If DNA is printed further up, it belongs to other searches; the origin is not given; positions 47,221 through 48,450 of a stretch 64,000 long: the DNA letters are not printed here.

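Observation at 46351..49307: Triplicated protein family with a Ser-type flavinylation motif and a two-module architecture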

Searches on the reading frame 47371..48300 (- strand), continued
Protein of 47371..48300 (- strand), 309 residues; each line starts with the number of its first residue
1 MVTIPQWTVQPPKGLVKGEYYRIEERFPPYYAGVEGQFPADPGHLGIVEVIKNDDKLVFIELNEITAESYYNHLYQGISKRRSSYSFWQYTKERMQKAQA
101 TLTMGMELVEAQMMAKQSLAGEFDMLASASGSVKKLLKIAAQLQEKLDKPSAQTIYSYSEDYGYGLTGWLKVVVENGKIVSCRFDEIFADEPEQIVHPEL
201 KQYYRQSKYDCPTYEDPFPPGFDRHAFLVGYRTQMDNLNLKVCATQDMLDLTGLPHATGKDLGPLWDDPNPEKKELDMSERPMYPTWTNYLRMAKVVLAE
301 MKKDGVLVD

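Call 44: search_solved_structures(query=L007:10961-11683:+, max_evalue=0.01, show_alignments=2)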
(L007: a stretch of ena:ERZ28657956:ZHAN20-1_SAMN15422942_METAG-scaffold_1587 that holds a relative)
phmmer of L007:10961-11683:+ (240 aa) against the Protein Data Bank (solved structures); distinct sequences matched with E-value up to 0.01: 2.
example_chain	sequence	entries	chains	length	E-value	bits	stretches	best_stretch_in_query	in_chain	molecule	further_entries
1ep1_B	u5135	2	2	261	0.0091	18.8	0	181-221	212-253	DIHYDROOROTATE DEHYDROGENASE B (PYRK SUBUNIT)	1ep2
1ep3_B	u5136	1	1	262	0.0092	18.8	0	181-221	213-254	DIHYDROOROTATE DEHYDROGENASE B (PYRK SUBUNIT)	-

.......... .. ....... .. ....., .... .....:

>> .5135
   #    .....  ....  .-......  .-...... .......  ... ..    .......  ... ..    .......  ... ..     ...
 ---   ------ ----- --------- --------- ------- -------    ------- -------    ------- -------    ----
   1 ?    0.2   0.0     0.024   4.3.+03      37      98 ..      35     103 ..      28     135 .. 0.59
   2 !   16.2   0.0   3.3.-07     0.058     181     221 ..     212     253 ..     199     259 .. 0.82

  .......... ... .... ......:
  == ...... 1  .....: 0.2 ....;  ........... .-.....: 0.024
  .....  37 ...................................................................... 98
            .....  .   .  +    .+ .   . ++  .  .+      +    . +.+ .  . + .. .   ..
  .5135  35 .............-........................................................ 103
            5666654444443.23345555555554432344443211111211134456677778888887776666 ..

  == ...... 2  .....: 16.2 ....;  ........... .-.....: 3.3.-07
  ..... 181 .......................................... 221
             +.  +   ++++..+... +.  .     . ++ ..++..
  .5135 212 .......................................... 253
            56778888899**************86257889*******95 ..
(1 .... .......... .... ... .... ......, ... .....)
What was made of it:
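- Closest known: Dihydroorotate dehydrogenase B. Different: The PyrK-like partner lacks the R-x-x-S FAD motif (call 44).
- The PyrK-like subunit keeps the [2Fe-2S] cysteines but lacks the R-x-x-S FAD motif (call 44).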

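Call 57: search_protein_representatives(alignment_id=A2)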
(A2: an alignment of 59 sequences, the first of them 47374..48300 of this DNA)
Query: 59 sequences, 284 profile positions. Proteins with E-value up to 0.001 (for the whole library): 147; up to 1e-10: 108; up to 1e-30: 50. The best 147 are listed.
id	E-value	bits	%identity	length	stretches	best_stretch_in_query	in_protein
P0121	5.5e-118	409.8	-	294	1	3-282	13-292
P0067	2.7e-115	400.9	-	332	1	4-282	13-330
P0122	1.8e-105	368.7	-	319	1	4-282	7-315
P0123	6.9e-96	337.2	-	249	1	49-283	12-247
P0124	3.6e-94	331.6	-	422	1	10-283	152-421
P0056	7.9e-90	317.4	-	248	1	69-283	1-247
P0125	6.6e-89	314.3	-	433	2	12-283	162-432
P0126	4.0e-86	305.2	-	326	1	7-281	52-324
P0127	4.7e-86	305.0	-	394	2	11-283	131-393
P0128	1.0e-83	297.3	-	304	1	4-208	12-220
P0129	8.6e-83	294.3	-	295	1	11-283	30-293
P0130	1.5e-80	286.9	-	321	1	4-203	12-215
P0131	9.0e-73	261.4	-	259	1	8-274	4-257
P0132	8.9e-72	258.1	-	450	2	125-283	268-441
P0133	3.5e-71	256.2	-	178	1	108-282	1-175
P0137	4.9e-66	239.3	-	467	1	6-267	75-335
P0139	1.6e-65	237.6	-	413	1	3-274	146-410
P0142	1.2e-62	228.2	-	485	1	6-276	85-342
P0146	4.1e-59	216.6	-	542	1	10-266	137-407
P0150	4.6e-56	206.6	-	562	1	8-240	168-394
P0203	6.1e-15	71.6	-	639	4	85-201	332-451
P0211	7.6e-13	64.8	-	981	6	105-198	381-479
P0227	4.9e-10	55.5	-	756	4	111-193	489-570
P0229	2.4e-09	53.3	-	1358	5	108-157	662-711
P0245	4.5e-06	42.5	-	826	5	123-193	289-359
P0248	1.2e-05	41.1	-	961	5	98-194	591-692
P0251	2.0e-05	40.4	-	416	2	56-244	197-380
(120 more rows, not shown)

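Call 58: search_protein_families(library=pfam, proteins=[P0203, P0211, P0227, P0229, P0245, P0248, P0124, P0137, P0146, P0150], max_evalue=0.001)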
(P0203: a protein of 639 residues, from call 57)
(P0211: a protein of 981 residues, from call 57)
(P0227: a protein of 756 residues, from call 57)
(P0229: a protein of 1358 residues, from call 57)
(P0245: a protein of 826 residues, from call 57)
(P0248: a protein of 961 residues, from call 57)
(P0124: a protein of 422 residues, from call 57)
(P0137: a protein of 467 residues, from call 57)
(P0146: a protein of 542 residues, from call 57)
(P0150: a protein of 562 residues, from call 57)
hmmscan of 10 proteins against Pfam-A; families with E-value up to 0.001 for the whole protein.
P0203 (639 aa): 3 families
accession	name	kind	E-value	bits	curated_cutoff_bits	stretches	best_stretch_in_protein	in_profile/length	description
PF04205.19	FMN_bind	-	3.7e-19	69.6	22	0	547-636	8-77/77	FMN-binding domain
PF00173.33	Cyt-b5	-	1.5e-14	54.2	23.7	1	40-115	1-73/74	Cytochrome b5-like Heme/Steroid binding domain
PF17414.8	MatP_C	-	0.00043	21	24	0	205-227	2-23/60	MatP C-terminal ribbon-helix-helix domain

P0211 (981 aa): 1 family
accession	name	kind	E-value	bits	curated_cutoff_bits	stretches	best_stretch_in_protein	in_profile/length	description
PF04205.19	FMN_bind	-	2.1e-29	102.4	22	2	146-229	8-76/77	FMN-binding domain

P0227 (756 aa): 3 families
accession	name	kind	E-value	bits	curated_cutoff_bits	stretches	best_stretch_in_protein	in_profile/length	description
PF04205.19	FMN_bind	-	8.6e-24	84.4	22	2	666-752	7-76/77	FMN-binding domain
PF07423.16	DUF1510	-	4.4e-07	30.5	23.1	0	53-134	8-88/93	Domain of unknown function (DUF1510)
PF18343.7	SH3_14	-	4.8e-05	23.9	25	0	315-353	23-62/134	Dda helicase SH3 domain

P0229 (1358 aa): 6 families
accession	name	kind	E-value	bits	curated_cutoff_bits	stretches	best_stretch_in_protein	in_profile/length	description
PF24073.1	DUF7365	-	2.8e-10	40.6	27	0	730-795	32-97/101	Coiled-coil region of unknown function (DUF7365)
PF16468.10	DUF5049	-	9.5e-08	32.3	28.7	0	802-823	21-42/57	Domain of unknown function (DUF5049)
PF16526.10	CLZ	-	9.3e-07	29.6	26.7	0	726-767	26-67/71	C-terminal leucine zipper domain of cyclic nucleotide-gated channels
PF21665.2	Type_III_SycN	-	6.3e-06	26.5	27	0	545-605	25-84/119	Type III secretory system chaperone SycN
PF04513.17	Baculo_PEP_C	-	3.4e-05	24.4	38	0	406-484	14-88/140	Baculovirus polyhedron envelope protein, PEP, C terminus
PF06103.16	DUF948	-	8.3e-05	23.1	37.2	0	599-656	31-88/89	Bacterial protein of unknown function (DUF948)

P0245 (826 aa): 6 families
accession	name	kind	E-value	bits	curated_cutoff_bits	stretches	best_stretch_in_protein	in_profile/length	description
PF04205.19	FMN_bind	-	5.9e-30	104.2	22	2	789-816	46-75/77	FMN-binding domain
PF19923.4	DUF6386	-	6.9e-09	35.9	25.9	0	205-259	54-108/145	Family of unknown function (DUF6386)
PF17155.10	GAPES1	-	2.4e-05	24.3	27.7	0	339-401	9-70/274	Gammaproteobacterial periplasmic sensor domain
PF03837.19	RecT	-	8.4e-05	22.6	24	0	670-731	111-169/198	RecT family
PF16586.11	DUF5060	-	0.00017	22.2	27.2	0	207-225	48-66/70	Domain of unknown function (DUF5060)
PF00630.25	Filamin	-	0.00036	21.7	26.9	0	204-233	58-86/93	Filamin/ABP280 repeat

P0248 (961 aa): 2 families
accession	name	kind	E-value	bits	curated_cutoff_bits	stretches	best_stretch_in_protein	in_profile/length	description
PF04205.19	FMN_bind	-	3.1e-25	89.1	22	2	922-950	48-76/77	FMN-binding domain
PF11605.14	Vps36_ESCRT-II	-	0.00011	22.8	24.1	0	817-845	27-55/92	Vacuolar protein sorting protein 36 Vps36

P0124 (422 aa): 1 family
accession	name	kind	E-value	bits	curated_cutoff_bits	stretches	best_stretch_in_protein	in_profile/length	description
PF04205.19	FMN_bind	-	1.3e-20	74.2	22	1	40-111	1-76/77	FMN-binding domain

P0137 (467 aa): 1 family
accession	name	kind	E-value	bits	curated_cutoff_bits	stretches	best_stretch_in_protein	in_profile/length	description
PF11611.13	DUF4352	-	8.6e-05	23.3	25.9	1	370-431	26-94/122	Domain of unknown function (DUF4352)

P0146 (542 aa): 0 families

P0150 (562 aa): 0 families
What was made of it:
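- On FMN_bind domain superfamily (Pfam PF04205; ApbE substrates): Against 1.84 billion proteins, it hits multi-domain proteins at E of 6e-15 to 1e-5, and these are PF04205-positive above the gathering score (calls 57, 58).
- The profile reaches PF04205-positive multi-domain proteins (calls 57, 58).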

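Call 60: search_protein_families(library=pfam, proteins=[L022:6973-7896:-, L022:11320-12018:+, L022:12630-14216:+, L026:1267-2178:-, L046:7456-8352:-, L059:1987-3444:-, L059:5816-7180:-, L058:8712-9800:-, L058:11189-12421:-, L022:14430-16325:+], max_evalue=0.0001)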
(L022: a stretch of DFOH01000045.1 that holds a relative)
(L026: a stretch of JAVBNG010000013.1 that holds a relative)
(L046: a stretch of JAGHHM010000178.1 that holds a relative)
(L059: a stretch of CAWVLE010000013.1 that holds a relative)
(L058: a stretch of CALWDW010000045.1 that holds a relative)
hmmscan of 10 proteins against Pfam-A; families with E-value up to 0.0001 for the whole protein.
L022:6973-7896:- (307 aa): 1 family
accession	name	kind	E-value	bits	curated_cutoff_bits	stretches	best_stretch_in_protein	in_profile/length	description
PF00126.33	HTH_1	-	4.7e-16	58.9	26.6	1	9-68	1-60/60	Bacterial regulatory helix-turn-helix protein, lysR family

L022:11320-12018:+ (232 aa): 3 families
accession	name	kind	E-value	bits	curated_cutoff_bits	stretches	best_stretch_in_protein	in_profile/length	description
PF00392.27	GntR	-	3.5e-13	49.5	27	1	25-85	3-64/64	Bacterial regulatory proteins, gntR family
PF07729.17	FCD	-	8.9e-12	46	24.3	1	95-224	1-123/125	FCD domain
PF01325.25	Fe_dep_repress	-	1.9e-05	25.2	26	1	29-82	8-59/60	Iron dependent repressor, N-terminal DNA binding domain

L022:12630-14216:+ (528 aa): 1 family
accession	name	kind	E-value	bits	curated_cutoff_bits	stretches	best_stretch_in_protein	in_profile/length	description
PF03553.21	Na_H_antiporter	-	4.1e-57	194.2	23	1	155-477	2-301/303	Na+/H+ antiporter family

L026:1267-2178:- (303 aa): 2 families
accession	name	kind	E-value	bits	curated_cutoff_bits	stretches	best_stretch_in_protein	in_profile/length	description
PF00126.33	HTH_1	-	1.5e-15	57.3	26.6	1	4-61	2-59/60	Bacterial regulatory helix-turn-helix protein, lysR family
PF03466.25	LysR_substrate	-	2e-06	27.8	28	1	161-294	69-206/209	LysR substrate binding domain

L046:7456-8352:- (298 aa): 1 family
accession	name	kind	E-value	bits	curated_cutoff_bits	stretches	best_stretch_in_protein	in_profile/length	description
PF00126.33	HTH_1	-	2.1e-12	47.2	26.6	1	6-63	2-59/60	Bacterial regulatory helix-turn-helix protein, lysR family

L059:1987-3444:- (485 aa): 2 families
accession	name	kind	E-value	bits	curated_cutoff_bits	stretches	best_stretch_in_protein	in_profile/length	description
PF12010.13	DUF3502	-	7.2e-23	81.2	24.4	1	413-481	1-69/69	Domain of unknown function (DUF3502)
PF01547.30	SBP_bac_1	-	2.3e-06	28.2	26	0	61-183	25-142/307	Bacterial extracellular solute-binding protein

L059:5816-7180:- (454 aa): 3 families
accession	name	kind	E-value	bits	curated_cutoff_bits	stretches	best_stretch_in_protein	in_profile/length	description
PF03796.21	DnaB_C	-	1.2e-103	346.4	27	1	186-443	1-254/255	DnaB-like helicase C terminal domain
PF00772.26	DnaB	-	7.2e-34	116.4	23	1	11-112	2-103/103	DnaB-like helicase N terminal domain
PF13481.12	AAA_25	-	8.5e-09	35.7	27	1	191-363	19-190/195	AAA domain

L058:8712-9800:- (362 aa): 0 families

L058:11189-12421:- (410 aa): 0 families

L022:14430-16325:+ (631 aa): 2 families
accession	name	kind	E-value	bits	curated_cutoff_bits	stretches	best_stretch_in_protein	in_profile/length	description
PF01314.23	AFOR_C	-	3.2e-120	402.2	27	1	222-626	2-385/385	Aldehyde ferredoxin oxidoreductase, domains 2 & 3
PF02730.20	AFOR_N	-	3.2e-73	246.2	29.8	1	9-207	2-198/199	Aldehyde ferredoxin oxidoreductase, N-terminal domain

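Call 62: search_protein_families(library=pfam, proteins=[P0084, P0092, P0108, P0080, P0086, P0087, P0095, P0099, P0103, P0107], max_evalue=0.1)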
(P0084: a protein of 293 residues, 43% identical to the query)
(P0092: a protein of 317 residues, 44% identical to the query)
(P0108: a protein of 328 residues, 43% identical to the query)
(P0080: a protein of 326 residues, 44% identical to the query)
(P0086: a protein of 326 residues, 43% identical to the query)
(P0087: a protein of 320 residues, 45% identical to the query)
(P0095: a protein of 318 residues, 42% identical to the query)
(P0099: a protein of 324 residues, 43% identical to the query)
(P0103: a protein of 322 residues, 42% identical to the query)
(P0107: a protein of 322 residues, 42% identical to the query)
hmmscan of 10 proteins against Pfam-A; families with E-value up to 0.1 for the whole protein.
P0084 (293 aa): 1 family
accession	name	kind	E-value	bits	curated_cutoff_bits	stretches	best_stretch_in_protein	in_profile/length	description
PF18364.6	Molybdopterin_N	-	0.038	14.4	26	0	175-189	7-21/41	Molybdopterin oxidoreductase N-terminal domain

P0092 (317 aa): 3 families
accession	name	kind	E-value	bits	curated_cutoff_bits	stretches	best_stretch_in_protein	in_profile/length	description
PF06355.19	Aegerolysin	-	0.0033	17.9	22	0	72-104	58-96/131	Aegerolysin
PF17531.7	O_Spanin_T7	-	0.07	13.6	25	0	6-35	8-36/59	Spanin, outer lipoprotein subunit T7-like virus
PF24636.1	DUF7633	-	0.083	13.4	27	0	201-251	14-62/121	Domain of unknown function (DUF7633)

P0108 (328 aa): 2 families
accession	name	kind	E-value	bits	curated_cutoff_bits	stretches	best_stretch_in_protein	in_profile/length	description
PF04205.19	FMN_bind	-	4.5e-05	24.5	22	0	95-172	12-64/77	FMN-binding domain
PF12685.13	SpoIIIAH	-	0.027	14.9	30.6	0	9-51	4-45/191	SpoIIIAH-like protein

P0080 (326 aa): 0 families

P0086 (326 aa): 1 family
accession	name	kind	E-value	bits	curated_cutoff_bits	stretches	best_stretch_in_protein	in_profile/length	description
PF04205.19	FMN_bind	-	0.079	14.1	22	0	146-170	38-64/77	FMN-binding domain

P0087 (320 aa): 0 families

P0095 (318 aa): 1 family
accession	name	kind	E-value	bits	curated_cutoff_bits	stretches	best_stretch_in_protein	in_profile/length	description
PF04205.19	FMN_bind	-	0.044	14.9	22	0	109-163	35-64/77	FMN-binding domain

P0099 (324 aa): 1 family
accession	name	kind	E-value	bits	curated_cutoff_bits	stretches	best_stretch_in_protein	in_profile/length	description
PF04205.19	FMN_bind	-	0.0032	18.5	22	0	116-171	35-66/77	FMN-binding domain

P0103 (322 aa): 0 families

P0107 (322 aa): 0 families
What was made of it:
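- P0108 scores 24.5 bits on PF04205 (gathering score 22) across the motif (call 62).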
